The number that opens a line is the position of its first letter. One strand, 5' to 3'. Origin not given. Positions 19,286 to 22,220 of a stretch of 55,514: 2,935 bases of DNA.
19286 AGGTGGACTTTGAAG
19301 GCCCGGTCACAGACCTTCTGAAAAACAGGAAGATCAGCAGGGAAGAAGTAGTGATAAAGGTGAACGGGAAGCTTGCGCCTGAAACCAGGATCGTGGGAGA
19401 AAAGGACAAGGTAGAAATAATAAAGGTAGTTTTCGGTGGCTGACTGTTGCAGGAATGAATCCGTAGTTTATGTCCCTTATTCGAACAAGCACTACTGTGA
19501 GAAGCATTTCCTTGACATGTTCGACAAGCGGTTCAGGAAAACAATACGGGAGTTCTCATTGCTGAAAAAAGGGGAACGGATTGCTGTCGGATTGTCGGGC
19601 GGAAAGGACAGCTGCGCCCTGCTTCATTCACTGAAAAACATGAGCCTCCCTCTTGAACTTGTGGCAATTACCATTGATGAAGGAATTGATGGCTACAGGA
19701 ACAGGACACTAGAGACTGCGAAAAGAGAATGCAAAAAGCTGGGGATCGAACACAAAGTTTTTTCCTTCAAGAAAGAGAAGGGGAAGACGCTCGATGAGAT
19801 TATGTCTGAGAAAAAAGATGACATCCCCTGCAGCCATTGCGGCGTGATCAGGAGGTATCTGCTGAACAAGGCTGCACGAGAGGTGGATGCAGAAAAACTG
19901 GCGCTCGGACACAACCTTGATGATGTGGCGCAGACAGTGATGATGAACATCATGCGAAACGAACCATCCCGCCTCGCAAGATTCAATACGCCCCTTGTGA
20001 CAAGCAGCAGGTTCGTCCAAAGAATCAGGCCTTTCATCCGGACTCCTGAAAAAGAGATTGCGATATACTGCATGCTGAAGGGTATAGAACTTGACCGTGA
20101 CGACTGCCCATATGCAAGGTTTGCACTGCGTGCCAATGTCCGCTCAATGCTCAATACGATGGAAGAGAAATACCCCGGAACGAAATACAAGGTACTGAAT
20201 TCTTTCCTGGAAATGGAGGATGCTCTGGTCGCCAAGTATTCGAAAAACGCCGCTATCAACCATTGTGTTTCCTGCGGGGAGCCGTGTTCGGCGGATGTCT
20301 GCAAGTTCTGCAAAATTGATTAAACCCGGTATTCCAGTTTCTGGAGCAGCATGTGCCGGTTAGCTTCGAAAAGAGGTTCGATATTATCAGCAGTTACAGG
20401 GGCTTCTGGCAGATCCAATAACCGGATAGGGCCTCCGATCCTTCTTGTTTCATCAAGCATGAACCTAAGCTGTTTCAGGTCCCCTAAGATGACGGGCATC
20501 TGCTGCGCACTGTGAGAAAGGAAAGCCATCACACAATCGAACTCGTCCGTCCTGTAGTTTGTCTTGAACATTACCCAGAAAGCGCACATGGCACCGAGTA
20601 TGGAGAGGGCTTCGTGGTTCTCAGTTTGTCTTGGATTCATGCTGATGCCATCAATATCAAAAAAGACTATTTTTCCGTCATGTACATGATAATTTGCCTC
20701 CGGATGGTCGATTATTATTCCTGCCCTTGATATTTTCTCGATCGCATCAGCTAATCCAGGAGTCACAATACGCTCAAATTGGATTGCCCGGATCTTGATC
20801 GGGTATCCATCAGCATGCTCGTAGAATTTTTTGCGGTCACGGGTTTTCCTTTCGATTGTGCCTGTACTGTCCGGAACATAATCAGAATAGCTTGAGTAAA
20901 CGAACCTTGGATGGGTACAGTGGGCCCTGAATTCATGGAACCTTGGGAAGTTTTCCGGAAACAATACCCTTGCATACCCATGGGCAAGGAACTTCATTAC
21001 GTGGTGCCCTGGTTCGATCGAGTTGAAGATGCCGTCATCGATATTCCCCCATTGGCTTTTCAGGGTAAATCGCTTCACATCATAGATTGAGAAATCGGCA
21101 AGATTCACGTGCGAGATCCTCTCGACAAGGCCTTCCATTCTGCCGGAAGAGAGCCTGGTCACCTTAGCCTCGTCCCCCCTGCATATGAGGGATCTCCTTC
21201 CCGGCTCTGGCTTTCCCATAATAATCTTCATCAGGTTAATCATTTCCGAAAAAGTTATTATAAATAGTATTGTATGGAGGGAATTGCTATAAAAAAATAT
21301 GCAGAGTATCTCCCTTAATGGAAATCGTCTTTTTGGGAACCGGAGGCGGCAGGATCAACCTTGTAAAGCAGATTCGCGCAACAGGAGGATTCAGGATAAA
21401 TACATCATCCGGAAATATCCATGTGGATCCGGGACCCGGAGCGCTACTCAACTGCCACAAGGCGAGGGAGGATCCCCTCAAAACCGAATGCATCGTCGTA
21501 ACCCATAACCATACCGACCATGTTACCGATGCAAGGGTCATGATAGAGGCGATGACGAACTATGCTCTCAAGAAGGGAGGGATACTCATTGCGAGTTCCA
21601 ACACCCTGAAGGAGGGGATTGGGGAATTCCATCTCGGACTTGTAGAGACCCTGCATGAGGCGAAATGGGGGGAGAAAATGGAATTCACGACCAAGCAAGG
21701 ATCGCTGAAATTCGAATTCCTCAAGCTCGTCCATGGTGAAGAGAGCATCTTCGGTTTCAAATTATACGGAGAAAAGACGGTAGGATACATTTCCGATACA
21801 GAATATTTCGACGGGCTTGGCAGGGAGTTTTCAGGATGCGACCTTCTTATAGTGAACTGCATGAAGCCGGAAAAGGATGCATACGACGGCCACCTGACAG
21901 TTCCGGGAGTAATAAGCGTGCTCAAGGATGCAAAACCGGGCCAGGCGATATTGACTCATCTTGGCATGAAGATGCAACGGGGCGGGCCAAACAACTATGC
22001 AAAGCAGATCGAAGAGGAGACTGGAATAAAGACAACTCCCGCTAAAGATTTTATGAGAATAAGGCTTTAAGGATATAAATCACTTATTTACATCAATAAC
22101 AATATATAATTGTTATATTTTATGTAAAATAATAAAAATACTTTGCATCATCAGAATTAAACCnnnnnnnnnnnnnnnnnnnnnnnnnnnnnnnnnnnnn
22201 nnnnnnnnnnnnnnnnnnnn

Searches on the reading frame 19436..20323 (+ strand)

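Call 62: search_protein_families(library=pfam, proteins=[window:19436-20323:+], max_evalue=0.001)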
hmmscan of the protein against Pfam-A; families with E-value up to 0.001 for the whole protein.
window:19436-20323:+ (295 aa): 5 families
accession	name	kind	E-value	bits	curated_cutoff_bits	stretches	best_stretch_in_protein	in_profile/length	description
PF01171.26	ATP_bind_3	-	2.5e-18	66.9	27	1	49-236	2-180/182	PP-loop family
PF22082.2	TtuA_LIM_N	-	4.2e-07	30.4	27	1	5-26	5-26/26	2-thiouridine synthetase TtuA, N-terminal LIM domain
PF03054.22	tRNA_Me_trans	-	1.2e-06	28.8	20.6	1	48-161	2-128/202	tRNA methyl transferase HUP domain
PF24167.1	DUF7411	-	0.00062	19.8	28.7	1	49-174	3-118/194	Family of unknown function (DUF7411)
PF00733.27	Asn_synthase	-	0.00074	19.7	21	0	46-146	17-114/354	Asparagine synthase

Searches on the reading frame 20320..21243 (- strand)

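Call 3: search_protein_families(library=pfam, proteins=[window:20320-21243:-], max_evalue=1)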
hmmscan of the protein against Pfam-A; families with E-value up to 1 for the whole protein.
window:20320-21243:- (307 aa): 1 family
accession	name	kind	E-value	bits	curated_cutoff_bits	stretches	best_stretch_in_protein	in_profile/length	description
PF22383.1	AVR-Pik_HID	-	0.27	11.7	27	1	221-239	4-22/61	AVR-Pik-like, HMA interaction domain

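Call 4: search_protein_families(library=ncbifam, proteins=[window:20320-21243:-], max_evalue=1)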
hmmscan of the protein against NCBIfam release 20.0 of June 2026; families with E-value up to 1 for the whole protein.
window:20320-21243:- (307 aa): 0 families

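Call 16: search_protein_families(library=phrogs, proteins=[window:20320-21243:-], max_evalue=0.1)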
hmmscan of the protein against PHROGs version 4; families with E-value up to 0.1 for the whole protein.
window:20320-21243:- (307 aa): 1 family
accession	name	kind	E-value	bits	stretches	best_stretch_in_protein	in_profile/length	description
phrog_11045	-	unknown function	0.099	14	0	107-124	22-39/89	-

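Call 17: search_protein_families(library=padloc, proteins=[window:20320-21243:-], max_evalue=0.1)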
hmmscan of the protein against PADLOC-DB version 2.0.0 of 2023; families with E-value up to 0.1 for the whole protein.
window:20320-21243:- (307 aa): 0 families

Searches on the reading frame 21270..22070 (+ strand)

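Call 3: search_protein_families(library=pfam, proteins=[window:21270-22070:+], max_evalue=1)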
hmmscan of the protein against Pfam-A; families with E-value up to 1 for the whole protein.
window:21270-22070:+ (266 aa): 3 families
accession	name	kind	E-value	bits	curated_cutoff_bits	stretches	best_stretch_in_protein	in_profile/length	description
PF12706.13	Lactamase_B_2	-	6.7e-23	81.8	27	1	49-230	2-199/200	Beta-lactamase superfamily domain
PF00753.33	Lactamase_B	-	0.00013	22.4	22.7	1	48-94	16-66/196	Metallo-beta-lactamase superfamily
PF13483.12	Lactamase_B_3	-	0.0055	17.1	24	1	41-174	10-108/160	Beta-lactamase superfamily domain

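Call 4: search_protein_families(library=ncbifam, proteins=[window:21270-22070:+], max_evalue=1)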
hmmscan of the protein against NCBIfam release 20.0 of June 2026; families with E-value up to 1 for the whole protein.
window:21270-22070:+ (266 aa): 13 families
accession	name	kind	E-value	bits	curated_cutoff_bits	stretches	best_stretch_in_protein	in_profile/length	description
TIGR02651.1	RNase_Z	equivalog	1.2e-15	57.4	292.95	2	169-264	202-300/302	ribonuclease Z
NF000801.0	PRK00055.1-3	equivalog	1.7e-14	53.6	252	2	170-265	206-302/307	ribonuclease Z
NF038231.1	MBL_Geo_Pelo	equivalog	5.5e-08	32.7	360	1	45-235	41-227/250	GPMC system MBL fold metallohydrolase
NF002553.0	PRK02113.1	equivalog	4.1e-06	26.4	386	1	41-235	38-227/252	MBL fold metallo-hydrolase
NF000805.0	PRK00055.2-3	equivalog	5.9e-06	25.7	416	2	171-266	203-300/307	ribonuclease Z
TIGR03307.1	PhnP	equivalog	5.4e-05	22.7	272.25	1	143-236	129-226/249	phosphonate metabolism protein PhnP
NF001911.0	PRK00685.1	equivalog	0.00019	21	144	1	41-92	11-61/228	metal-dependent hydrolase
NF041851.1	cyc_nuc_deg_phdiest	equivalog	0.00029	20.3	400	1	38-231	19-221/253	cyclic nucleotide-degrading phosphodiesterase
NF041257.1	GntH_guanitoxin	equivalog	0.0013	17.7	333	1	17-93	13-89/374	guanitoxin biosynthesis MBL fold metallo-hydrolase GntH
TIGR03413.1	GSH_gloB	equivalog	0.0037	16.7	200.8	1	48-95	21-67/248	hydroxyacylglutathione hydrolase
NF000800.0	PRK00055.1-1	equivalog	0.0099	14.9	398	1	17-85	1-70/305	ribonuclease Z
NF002558.0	PRK02126.1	subfamily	0.063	12.2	315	0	70-87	46-63/345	ribonuclease Z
NF007597.0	PRK10241.1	equivalog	0.093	12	421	1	50-95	25-69/251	hydroxyacylglutathione hydrolase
